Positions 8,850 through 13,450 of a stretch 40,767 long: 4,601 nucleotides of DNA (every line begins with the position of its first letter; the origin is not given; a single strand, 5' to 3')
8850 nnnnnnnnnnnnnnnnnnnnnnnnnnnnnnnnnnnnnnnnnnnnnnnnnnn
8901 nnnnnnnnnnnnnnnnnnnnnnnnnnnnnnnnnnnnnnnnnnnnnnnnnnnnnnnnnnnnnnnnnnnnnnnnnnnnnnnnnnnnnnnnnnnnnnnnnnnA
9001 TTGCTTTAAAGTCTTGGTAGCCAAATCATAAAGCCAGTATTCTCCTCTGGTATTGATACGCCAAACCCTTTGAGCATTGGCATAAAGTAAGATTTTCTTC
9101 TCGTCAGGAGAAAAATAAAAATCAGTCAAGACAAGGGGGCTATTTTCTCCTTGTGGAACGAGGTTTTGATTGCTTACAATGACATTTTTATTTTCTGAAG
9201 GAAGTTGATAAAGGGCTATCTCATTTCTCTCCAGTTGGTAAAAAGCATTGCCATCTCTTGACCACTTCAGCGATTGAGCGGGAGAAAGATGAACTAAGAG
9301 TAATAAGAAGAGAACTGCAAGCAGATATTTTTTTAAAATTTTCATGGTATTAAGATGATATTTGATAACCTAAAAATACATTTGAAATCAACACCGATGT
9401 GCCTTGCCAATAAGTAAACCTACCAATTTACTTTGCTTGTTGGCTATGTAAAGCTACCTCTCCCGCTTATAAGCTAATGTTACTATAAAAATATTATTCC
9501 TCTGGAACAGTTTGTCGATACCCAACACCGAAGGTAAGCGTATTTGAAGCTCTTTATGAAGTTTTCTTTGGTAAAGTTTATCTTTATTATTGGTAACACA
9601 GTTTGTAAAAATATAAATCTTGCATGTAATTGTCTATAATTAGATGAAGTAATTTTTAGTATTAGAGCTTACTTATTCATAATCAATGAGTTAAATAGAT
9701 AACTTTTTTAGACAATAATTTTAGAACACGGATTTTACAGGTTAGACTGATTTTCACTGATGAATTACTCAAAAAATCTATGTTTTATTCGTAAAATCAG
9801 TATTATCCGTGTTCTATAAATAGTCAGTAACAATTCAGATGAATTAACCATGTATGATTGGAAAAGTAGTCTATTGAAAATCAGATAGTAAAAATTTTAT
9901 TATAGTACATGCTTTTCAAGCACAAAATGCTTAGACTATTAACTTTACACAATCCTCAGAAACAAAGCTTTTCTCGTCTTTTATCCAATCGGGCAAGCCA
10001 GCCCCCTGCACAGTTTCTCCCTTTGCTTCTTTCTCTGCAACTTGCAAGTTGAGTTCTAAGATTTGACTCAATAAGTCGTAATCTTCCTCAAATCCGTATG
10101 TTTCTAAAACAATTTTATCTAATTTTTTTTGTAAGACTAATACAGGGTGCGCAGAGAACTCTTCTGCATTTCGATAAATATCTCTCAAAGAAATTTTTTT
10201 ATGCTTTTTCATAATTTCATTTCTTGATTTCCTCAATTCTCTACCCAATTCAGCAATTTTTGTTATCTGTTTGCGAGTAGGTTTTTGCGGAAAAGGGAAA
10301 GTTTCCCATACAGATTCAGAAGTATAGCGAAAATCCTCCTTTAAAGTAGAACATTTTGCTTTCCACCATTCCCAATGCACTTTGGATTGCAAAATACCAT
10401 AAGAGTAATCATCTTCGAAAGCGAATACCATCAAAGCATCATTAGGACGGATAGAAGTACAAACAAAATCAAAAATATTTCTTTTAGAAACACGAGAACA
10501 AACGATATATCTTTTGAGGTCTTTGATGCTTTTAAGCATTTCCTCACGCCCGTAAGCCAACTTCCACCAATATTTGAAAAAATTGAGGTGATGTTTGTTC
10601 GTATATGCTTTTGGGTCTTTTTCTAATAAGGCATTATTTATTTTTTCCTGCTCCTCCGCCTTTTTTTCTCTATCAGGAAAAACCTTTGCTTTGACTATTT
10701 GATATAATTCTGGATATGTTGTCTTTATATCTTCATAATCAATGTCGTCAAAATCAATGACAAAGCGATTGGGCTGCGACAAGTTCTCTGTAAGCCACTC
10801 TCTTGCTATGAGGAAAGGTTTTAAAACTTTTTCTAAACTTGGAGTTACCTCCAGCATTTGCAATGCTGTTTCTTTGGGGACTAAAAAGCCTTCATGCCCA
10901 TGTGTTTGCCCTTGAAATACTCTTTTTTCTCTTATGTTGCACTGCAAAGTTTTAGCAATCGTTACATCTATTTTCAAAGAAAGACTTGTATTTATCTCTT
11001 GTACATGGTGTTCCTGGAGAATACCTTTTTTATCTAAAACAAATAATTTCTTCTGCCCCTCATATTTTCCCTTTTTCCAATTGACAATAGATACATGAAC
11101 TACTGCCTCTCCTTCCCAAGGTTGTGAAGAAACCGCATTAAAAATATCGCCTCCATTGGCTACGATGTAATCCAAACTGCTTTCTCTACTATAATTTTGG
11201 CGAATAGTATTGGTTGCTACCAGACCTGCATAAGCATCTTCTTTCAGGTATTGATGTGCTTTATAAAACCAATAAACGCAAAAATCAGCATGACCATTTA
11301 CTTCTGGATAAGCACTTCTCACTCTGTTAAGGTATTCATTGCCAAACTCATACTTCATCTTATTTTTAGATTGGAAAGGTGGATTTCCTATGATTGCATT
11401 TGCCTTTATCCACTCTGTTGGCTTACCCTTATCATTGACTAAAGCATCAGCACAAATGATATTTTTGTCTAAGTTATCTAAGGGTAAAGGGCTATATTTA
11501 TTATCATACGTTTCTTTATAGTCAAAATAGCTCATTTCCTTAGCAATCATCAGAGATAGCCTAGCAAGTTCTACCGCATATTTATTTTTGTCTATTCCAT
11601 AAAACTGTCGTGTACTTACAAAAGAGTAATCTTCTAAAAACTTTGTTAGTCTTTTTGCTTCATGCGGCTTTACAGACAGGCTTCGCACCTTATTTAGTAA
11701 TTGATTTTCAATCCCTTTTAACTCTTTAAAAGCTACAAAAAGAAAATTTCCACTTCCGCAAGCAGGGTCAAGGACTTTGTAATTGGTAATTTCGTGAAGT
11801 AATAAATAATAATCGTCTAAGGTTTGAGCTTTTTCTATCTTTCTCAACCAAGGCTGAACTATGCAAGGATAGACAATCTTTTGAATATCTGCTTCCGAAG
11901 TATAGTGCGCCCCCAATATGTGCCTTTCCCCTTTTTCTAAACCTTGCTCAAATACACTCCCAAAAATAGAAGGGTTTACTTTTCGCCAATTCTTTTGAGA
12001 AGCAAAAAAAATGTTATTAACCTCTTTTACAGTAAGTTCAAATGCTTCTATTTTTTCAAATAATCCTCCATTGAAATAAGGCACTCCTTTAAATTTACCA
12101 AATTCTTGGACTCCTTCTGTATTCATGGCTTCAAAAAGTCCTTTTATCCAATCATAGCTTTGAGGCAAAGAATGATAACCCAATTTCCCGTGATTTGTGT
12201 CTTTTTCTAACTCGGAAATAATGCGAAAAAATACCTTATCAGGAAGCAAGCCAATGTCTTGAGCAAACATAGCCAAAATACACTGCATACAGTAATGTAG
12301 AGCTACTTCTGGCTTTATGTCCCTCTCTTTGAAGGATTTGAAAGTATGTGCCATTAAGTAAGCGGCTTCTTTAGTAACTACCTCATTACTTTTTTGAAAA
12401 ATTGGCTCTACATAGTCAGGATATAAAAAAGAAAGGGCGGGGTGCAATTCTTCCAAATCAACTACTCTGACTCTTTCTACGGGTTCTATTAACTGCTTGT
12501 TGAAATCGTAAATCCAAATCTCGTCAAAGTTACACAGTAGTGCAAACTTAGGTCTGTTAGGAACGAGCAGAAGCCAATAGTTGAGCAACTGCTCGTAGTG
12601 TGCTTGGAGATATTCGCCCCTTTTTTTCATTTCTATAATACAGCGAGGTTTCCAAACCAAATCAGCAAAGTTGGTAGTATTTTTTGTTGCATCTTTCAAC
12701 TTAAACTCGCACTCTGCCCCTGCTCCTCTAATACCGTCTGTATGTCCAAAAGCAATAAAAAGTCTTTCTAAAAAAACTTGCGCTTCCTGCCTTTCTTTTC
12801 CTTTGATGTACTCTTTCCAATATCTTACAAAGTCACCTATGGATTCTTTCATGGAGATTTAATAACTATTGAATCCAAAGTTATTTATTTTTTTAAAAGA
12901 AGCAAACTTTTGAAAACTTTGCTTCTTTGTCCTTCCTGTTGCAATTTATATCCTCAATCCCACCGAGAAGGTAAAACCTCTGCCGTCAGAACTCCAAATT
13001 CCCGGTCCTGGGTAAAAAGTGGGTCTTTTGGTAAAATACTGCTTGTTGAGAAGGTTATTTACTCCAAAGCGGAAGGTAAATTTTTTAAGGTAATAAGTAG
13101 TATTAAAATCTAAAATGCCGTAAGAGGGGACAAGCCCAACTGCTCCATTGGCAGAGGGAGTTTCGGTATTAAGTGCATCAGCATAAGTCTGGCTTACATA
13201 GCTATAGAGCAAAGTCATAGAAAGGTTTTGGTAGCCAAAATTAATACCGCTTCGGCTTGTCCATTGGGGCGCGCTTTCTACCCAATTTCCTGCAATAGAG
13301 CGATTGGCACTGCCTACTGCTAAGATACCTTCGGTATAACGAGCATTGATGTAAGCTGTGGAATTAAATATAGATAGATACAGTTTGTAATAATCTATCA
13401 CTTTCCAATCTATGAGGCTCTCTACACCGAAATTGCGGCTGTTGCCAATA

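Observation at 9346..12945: Solitary MmeI-family Type IIL restriction-modification gene in a low-GC island flanked by a 585-bp gene-free spacer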

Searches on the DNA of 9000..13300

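Call 9: search_rna_families(source=window, start=9000, end=13300, threshold=evalue, max_evalue=1)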
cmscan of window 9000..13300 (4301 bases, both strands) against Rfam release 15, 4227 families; matches with E-value up to 1: 0.
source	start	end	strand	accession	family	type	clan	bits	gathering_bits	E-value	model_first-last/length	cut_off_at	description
